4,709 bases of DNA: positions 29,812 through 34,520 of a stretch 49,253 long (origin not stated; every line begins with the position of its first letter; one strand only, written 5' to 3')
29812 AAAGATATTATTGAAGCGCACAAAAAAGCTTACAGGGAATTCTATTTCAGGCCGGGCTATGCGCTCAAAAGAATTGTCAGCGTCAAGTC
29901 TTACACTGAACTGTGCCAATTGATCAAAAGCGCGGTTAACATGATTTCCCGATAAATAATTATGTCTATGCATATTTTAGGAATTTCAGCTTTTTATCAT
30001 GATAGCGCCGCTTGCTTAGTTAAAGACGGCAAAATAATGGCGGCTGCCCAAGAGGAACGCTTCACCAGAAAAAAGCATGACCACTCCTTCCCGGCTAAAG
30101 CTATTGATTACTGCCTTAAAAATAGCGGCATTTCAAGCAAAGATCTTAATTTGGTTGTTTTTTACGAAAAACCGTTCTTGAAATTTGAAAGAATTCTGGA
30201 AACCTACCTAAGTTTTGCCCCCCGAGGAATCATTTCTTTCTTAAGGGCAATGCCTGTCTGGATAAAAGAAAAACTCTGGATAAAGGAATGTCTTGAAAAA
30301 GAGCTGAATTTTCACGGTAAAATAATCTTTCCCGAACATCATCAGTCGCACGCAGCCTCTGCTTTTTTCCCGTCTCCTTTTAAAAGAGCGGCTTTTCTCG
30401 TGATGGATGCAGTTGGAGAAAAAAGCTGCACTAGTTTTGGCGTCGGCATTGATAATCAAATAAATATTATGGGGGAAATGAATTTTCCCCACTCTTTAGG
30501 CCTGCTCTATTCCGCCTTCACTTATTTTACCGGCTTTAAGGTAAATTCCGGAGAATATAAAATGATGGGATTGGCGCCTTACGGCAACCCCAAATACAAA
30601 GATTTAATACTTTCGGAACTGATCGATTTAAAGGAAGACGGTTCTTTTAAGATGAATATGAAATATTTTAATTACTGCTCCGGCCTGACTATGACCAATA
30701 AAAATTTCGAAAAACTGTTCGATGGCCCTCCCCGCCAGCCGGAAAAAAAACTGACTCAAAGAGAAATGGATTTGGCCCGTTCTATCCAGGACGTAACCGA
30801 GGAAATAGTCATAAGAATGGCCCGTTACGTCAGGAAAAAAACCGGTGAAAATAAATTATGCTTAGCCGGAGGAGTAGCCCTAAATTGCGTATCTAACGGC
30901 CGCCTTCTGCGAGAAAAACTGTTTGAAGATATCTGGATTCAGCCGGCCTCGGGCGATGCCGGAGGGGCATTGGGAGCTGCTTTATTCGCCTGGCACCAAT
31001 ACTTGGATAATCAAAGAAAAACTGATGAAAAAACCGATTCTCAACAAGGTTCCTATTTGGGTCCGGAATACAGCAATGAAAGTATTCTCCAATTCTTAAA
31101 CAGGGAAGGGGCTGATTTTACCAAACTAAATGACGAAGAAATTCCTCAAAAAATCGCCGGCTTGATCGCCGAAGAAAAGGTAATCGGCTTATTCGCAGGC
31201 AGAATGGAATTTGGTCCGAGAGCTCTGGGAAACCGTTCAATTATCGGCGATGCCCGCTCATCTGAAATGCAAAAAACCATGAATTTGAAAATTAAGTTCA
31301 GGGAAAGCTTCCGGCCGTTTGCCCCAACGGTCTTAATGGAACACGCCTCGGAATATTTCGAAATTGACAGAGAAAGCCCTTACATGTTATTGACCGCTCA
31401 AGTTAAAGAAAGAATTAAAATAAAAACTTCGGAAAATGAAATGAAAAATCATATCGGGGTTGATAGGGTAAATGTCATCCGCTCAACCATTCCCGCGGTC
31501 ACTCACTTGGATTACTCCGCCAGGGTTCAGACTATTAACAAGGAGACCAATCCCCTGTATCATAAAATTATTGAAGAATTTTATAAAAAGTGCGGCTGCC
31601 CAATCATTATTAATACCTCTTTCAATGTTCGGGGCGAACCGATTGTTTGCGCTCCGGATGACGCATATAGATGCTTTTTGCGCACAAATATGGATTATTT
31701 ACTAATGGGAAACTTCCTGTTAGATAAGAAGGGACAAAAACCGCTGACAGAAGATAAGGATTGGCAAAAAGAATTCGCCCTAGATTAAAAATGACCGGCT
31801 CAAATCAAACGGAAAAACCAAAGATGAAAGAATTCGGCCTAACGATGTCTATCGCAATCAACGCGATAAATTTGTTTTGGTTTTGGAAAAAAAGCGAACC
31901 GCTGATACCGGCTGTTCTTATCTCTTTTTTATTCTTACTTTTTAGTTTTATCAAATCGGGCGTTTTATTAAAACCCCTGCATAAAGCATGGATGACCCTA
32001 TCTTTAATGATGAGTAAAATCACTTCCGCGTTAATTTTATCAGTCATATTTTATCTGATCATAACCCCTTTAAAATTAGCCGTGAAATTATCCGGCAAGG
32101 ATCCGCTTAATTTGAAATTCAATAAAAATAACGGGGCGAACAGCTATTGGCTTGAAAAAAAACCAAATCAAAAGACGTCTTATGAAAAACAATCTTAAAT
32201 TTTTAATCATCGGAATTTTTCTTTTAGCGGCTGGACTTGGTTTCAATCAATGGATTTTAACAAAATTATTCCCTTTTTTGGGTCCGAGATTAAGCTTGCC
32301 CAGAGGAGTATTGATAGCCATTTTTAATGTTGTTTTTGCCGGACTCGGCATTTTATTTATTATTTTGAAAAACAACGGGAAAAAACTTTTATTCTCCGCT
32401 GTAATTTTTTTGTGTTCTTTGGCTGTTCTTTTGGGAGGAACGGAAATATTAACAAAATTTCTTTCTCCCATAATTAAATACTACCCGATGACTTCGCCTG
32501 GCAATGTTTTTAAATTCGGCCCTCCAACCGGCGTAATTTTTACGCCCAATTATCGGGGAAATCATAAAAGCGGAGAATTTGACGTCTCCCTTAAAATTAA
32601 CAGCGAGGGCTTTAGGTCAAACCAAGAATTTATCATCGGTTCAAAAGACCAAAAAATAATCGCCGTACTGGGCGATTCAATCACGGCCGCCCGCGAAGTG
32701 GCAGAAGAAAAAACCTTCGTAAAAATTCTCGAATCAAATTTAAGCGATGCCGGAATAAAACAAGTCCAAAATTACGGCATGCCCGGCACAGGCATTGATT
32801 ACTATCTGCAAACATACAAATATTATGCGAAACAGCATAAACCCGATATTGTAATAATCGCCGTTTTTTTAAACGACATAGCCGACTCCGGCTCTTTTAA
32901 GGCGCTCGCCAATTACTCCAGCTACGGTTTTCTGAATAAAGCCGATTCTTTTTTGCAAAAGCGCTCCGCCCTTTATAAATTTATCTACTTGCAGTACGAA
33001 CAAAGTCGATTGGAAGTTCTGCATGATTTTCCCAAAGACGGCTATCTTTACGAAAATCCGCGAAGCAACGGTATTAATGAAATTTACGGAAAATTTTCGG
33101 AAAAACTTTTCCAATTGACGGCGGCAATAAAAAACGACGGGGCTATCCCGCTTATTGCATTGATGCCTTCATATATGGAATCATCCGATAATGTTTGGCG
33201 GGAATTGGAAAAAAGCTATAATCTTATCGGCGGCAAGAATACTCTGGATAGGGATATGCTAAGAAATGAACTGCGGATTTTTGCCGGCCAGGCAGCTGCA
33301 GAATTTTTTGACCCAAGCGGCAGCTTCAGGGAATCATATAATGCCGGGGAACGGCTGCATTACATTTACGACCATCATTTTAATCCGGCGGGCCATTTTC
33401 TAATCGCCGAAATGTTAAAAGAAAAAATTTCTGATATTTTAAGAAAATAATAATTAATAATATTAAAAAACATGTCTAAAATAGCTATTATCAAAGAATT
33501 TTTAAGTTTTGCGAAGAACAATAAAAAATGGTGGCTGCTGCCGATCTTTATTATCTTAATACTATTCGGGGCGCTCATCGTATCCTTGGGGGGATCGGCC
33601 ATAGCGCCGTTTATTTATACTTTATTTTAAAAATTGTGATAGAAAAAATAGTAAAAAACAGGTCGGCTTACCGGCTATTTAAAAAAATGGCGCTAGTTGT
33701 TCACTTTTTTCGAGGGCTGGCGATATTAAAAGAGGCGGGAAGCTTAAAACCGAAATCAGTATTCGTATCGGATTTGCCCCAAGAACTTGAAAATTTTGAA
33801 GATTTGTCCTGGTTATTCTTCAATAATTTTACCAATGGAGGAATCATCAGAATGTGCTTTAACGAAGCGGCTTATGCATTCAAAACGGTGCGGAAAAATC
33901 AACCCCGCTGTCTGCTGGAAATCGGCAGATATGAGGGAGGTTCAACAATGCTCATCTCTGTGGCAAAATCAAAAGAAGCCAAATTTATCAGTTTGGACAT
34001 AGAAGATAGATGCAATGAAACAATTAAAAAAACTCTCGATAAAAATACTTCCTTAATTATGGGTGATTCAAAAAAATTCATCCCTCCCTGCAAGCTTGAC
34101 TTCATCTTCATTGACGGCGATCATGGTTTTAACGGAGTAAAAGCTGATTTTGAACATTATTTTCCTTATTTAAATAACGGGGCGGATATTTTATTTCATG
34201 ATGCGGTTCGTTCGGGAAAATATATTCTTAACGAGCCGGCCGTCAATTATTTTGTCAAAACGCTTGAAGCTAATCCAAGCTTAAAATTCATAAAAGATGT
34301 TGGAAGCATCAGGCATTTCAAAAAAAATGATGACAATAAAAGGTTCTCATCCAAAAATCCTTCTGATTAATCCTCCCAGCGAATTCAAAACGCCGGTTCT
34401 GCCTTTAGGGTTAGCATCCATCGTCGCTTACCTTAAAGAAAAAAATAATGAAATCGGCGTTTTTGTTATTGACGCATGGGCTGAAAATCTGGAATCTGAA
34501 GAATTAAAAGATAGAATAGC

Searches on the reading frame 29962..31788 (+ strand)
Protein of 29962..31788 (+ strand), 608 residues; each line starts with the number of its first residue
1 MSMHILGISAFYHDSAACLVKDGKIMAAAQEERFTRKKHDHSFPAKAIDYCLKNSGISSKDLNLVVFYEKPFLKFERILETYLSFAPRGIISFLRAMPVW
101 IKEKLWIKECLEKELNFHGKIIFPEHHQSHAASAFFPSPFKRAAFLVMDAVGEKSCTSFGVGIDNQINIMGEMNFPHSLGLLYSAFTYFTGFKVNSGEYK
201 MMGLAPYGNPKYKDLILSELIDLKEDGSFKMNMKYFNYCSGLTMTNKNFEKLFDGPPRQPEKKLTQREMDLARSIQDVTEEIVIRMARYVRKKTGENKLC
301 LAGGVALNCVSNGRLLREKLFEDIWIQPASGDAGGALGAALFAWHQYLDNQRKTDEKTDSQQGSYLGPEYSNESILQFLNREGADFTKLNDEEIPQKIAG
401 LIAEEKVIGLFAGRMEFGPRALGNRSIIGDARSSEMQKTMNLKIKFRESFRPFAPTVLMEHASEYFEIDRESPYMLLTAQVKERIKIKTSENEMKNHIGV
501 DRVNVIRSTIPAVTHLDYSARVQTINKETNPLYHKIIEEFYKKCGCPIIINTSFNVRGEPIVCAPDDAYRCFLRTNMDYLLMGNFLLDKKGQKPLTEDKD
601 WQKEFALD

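Call 70: search_protein_families(library=pfam, proteins=[window:29962-31788:+], max_evalue=0.00001)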
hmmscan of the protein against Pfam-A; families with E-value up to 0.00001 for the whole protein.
window:29962-31788:+ (608 aa): 2 families
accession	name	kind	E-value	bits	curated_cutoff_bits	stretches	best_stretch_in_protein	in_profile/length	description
PF02543.21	Carbam_trans_N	-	5.9e-104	348.6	24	1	4-341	1-346/346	Carbamoyltransferase N-terminus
PF16861.10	Carbam_trans_C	-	5.2e-72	241.3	27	1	399-589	1-170/170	Carbamoyltransferase C-terminus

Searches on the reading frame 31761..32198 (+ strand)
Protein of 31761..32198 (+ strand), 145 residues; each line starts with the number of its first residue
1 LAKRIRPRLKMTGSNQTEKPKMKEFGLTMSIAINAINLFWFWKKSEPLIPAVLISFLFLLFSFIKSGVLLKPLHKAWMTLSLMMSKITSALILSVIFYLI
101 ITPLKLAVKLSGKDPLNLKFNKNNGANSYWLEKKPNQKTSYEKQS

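Call 70: search_protein_families(library=pfam, proteins=[window:31761-32198:+], max_evalue=0.00001)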
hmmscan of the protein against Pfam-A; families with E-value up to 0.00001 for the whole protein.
window:31761-32198:+ (145 aa): 1 family
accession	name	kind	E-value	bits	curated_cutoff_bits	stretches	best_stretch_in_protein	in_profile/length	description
PF19588.4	SxtJ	-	3.4e-06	28.2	24.4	1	22-116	3-98/99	Saxitoxin biosynthesis operon protein SxtJ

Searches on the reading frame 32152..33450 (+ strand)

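Call 70: search_protein_families(library=pfam, proteins=[window:32152-33450:+], max_evalue=0.00001)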
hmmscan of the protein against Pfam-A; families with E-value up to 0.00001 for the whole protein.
window:32152-33450:+ (432 aa): 2 families
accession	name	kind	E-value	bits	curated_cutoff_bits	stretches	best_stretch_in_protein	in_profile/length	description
PF13472.12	Lipase_GDSL_2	-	2.8e-09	38.2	32.9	1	172-415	1-176/178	GDSL-like Lipase/Acylhydrolase family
PF00657.28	Lipase_GDSL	-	2.7e-07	31.4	23.6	1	170-255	1-94/208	GDSL-like Lipase/Acylhydrolase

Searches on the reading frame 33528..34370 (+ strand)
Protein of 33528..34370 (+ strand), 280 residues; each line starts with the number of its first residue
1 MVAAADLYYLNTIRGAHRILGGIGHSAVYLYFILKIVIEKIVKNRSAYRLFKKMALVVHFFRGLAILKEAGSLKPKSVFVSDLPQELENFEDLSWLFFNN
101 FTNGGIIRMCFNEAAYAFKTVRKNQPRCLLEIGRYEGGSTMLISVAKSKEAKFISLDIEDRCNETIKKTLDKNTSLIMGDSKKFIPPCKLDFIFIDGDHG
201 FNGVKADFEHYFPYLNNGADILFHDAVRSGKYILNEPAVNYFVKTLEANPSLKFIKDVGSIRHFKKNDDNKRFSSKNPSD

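Call 70: search_protein_families(library=pfam, proteins=[window:33528-34370:+], max_evalue=0.00001)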
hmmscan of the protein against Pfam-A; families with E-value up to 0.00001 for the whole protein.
window:33528-34370:+ (280 aa): 1 family
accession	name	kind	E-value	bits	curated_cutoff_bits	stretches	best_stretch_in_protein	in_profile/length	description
PF13578.12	Methyltransf_24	-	8.1e-14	52.8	26.3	1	130-225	1-104/105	Methyltransferase domain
